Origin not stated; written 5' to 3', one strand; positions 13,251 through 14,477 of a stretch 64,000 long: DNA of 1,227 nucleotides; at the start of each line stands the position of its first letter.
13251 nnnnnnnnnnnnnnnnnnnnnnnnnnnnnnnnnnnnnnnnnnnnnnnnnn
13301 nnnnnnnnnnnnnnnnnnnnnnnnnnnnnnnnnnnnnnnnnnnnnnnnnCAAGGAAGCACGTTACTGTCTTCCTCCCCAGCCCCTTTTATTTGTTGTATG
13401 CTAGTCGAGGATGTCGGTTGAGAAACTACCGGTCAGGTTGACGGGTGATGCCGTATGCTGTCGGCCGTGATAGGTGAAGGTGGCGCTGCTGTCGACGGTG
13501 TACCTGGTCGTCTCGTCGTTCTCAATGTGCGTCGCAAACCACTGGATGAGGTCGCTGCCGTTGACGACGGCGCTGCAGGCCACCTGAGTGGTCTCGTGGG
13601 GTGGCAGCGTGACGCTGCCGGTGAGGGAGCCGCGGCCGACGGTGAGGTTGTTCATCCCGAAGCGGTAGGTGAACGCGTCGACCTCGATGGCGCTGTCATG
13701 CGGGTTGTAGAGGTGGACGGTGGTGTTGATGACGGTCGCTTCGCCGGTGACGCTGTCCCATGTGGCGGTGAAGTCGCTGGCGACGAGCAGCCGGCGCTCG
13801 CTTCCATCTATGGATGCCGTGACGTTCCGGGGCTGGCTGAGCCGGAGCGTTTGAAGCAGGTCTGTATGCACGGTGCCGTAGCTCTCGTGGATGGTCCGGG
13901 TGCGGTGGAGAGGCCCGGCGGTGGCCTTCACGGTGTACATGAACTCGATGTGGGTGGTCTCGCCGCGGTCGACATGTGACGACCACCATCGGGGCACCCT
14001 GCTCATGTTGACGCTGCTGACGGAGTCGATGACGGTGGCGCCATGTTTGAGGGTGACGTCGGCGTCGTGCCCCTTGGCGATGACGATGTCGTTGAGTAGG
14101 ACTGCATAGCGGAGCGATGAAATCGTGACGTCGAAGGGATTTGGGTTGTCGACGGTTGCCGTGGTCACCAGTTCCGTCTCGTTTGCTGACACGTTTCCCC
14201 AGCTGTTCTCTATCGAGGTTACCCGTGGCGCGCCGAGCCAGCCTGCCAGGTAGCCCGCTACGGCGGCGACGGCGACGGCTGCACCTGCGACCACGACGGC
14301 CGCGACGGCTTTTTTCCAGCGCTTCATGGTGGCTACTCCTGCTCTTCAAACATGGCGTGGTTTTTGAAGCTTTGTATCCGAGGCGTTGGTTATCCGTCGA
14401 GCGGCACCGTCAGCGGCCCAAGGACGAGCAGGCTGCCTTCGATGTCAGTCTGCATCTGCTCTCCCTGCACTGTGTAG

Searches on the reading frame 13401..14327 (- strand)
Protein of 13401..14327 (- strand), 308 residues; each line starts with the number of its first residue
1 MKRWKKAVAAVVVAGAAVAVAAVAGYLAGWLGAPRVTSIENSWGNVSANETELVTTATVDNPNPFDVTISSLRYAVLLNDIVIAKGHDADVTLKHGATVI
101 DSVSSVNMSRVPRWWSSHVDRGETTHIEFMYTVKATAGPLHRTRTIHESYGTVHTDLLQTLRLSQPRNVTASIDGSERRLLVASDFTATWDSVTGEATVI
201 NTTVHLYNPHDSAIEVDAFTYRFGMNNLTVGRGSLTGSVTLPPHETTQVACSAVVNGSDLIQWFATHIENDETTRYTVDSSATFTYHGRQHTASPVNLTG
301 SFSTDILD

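Call 3: search_protein_families(library=pfam, proteins=[window:13401-14327:-], max_evalue=0.01)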
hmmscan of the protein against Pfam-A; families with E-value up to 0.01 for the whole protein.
window:13401-14327:- (308 aa): 1 family
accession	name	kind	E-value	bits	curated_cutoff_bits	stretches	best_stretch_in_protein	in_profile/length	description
PF03168.19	LEA_2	-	6.3e-24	84.7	25.4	2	203-297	1-95/98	Late embryogenesis abundant protein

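Call 4: search_protein_families(library=ncbifam, proteins=[window:13401-14327:-], max_evalue=0.01)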
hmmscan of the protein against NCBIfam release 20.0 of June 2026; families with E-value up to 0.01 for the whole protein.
window:13401-14327:- (308 aa): 0 families
